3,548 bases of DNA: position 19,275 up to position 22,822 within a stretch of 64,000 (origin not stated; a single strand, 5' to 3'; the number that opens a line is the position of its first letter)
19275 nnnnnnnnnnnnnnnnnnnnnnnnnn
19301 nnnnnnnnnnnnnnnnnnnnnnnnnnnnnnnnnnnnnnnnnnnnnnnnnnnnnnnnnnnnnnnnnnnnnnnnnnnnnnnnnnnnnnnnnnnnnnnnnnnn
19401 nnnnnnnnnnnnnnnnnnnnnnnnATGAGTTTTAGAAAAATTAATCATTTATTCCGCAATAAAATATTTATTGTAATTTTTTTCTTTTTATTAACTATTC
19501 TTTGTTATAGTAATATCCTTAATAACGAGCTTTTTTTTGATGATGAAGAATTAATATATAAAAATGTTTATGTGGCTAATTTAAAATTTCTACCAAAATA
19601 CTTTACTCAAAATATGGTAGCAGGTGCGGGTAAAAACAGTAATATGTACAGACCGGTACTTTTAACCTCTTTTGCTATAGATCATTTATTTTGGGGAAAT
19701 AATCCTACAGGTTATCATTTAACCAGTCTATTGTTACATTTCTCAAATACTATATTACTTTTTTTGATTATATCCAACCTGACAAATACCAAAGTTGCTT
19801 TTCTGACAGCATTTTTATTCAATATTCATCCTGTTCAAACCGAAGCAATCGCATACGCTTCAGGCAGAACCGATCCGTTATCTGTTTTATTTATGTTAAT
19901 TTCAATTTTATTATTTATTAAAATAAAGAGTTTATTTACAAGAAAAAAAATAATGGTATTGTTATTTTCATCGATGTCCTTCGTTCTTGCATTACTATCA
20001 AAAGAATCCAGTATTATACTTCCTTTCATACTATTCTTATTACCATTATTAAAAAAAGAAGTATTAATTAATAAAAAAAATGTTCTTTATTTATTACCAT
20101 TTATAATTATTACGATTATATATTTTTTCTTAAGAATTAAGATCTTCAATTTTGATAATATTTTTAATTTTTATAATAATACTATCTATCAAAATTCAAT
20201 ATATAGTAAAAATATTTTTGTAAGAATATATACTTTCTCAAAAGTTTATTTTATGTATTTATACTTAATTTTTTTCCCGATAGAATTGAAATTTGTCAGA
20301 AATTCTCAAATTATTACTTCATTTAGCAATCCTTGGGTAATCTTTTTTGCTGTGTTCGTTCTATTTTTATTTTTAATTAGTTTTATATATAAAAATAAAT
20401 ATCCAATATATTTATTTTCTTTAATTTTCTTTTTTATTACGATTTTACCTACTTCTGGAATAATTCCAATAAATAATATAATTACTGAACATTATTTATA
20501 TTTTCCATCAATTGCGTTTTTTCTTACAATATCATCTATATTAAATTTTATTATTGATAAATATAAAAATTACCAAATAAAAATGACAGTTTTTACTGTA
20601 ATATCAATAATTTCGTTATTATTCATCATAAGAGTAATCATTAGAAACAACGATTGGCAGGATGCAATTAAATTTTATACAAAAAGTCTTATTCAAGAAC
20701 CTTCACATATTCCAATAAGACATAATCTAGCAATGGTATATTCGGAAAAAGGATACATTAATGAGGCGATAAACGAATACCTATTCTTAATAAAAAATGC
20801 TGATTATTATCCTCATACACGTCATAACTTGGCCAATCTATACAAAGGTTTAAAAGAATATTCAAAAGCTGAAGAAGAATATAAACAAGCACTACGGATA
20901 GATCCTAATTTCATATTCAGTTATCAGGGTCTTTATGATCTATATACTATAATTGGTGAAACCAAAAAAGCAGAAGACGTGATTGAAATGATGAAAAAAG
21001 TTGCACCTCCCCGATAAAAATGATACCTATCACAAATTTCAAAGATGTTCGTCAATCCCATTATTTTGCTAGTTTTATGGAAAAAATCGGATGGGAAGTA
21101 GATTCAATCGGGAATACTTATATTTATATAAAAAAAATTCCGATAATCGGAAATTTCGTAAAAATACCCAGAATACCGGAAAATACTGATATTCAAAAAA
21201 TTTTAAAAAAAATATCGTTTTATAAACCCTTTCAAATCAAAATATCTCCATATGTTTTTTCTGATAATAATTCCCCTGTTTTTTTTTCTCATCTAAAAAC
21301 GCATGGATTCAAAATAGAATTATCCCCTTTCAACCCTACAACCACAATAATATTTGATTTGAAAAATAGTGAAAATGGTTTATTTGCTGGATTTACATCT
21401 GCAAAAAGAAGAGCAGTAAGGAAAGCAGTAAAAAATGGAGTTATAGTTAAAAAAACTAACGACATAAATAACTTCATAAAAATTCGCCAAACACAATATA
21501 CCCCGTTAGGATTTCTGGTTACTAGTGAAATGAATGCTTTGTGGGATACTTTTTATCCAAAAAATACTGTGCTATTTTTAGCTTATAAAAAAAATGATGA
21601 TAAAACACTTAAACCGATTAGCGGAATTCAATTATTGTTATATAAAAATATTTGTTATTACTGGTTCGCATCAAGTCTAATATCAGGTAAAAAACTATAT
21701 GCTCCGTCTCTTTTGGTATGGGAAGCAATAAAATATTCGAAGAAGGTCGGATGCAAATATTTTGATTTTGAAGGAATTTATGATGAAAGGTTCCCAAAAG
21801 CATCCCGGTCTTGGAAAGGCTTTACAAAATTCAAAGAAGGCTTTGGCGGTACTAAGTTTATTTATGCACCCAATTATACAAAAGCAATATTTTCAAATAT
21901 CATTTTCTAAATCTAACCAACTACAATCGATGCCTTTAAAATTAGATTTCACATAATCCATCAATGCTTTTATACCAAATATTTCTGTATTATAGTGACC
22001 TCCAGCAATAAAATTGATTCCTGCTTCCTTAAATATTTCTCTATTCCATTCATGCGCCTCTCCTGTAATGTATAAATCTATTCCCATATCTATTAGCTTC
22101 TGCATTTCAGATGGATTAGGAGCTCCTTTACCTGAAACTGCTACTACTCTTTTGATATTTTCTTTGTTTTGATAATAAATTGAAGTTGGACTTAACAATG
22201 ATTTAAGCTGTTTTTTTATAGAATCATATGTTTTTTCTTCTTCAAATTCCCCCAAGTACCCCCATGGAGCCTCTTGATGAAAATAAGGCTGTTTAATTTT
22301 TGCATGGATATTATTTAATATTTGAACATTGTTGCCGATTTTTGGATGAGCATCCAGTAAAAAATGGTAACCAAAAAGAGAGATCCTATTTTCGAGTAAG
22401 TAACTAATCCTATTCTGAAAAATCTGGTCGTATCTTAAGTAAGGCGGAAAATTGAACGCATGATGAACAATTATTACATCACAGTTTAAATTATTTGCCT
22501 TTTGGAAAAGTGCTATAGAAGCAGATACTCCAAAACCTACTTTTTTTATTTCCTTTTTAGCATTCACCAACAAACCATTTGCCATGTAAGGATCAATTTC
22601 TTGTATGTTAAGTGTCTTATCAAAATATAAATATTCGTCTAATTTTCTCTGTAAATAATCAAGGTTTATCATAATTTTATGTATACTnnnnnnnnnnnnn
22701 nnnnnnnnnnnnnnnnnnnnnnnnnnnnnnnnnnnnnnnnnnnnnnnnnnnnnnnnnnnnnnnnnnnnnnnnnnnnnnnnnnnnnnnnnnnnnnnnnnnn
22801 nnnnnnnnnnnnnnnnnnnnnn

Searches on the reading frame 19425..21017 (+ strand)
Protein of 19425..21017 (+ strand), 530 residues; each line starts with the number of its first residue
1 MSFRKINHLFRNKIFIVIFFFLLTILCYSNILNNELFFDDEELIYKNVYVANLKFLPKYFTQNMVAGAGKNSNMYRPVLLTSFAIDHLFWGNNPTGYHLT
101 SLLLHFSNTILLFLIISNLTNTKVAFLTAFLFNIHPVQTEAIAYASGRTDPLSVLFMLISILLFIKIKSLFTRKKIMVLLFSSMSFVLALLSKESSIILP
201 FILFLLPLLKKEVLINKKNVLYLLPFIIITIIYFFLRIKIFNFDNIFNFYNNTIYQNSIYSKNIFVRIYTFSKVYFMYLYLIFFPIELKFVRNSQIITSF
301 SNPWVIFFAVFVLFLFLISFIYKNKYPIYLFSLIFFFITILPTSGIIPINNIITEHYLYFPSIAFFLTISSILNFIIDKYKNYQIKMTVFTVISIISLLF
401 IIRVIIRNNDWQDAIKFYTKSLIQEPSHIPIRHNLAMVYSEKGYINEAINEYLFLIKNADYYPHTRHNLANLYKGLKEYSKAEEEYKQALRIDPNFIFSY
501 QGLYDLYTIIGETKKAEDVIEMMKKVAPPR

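Call 26: search_protein_families(library=pfam, proteins=[window:19425-21017:+], max_evalue=0.00001)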
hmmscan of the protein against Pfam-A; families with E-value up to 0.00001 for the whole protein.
window:19425-21017:+ (530 aa): 10 families
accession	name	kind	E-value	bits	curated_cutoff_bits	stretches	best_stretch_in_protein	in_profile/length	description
PF07719.23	TPR_2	-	1.8e-12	46.7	27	1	467-495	5-33/34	Tetratricopeptide repeat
PF13181.12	TPR_8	-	1e-10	41.3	25.7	1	465-495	3-33/34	Tetratricopeptide repeat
PF00515.34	TPR_1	-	1.8e-10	40.6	27.8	1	467-496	5-34/34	Tetratricopeptide repeat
PF14559.12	TPR_19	-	4.2e-08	33.8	25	0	408-450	4-46/68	Tetratricopeptide repeat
PF13431.12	TPR_17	-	8e-08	32.4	24.4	0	417-448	1-32/34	Tetratricopeptide repeat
PF13231.12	PMT_2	-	4.1e-07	30.8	26.1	1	89-232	17-154/160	Dolichyl-phosphate-mannose-protein mannosyltransferase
PF13176.12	TPR_7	-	9.6e-07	28.9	27.9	0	467-494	3-30/36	Tetratricopeptide repeat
PF13424.12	TPR_12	-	1.3e-06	28.9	30.1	0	433-493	7-75/77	Tetratricopeptide repeat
PF13428.12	TPR_14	-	7e-06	26.7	23.5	0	466-496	4-34/44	Tetratricopeptide repeat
PF13374.12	TPR_10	-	1e-05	25.8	27.5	0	465-492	4-31/42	Tetratricopeptide repeat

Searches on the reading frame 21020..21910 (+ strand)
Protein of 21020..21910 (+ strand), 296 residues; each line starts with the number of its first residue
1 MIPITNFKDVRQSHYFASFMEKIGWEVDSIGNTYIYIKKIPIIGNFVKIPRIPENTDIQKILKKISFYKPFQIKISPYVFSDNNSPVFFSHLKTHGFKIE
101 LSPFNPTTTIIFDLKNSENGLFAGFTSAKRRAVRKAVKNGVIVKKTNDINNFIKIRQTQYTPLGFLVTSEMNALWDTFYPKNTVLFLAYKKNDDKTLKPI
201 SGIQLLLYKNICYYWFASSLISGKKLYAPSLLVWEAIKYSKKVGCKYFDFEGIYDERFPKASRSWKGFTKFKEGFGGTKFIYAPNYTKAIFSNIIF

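Call 27: search_protein_families(library=pfam, proteins=[window:21020-21910:+], max_evalue=0.00001)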
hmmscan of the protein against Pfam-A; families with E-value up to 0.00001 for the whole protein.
window:21020-21910:+ (296 aa): 1 family
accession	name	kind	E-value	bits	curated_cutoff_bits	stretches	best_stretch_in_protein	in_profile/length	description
PF02388.22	FemAB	-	9.7e-14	51.4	24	1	190-278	299-381/406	FemAB family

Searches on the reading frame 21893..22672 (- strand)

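Call 27: search_protein_families(library=pfam, proteins=[window:21893-22672:-], max_evalue=0.00001)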
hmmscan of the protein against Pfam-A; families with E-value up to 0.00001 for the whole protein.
window:21893-22672:- (259 aa): 1 family
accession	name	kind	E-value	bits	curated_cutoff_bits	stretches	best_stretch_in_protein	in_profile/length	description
PF01784.24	DUF34_NIF3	-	2.6e-47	162.1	23.4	1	16-247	9-241/256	Duf34/NIF3 (NGG1p interacting factor 3)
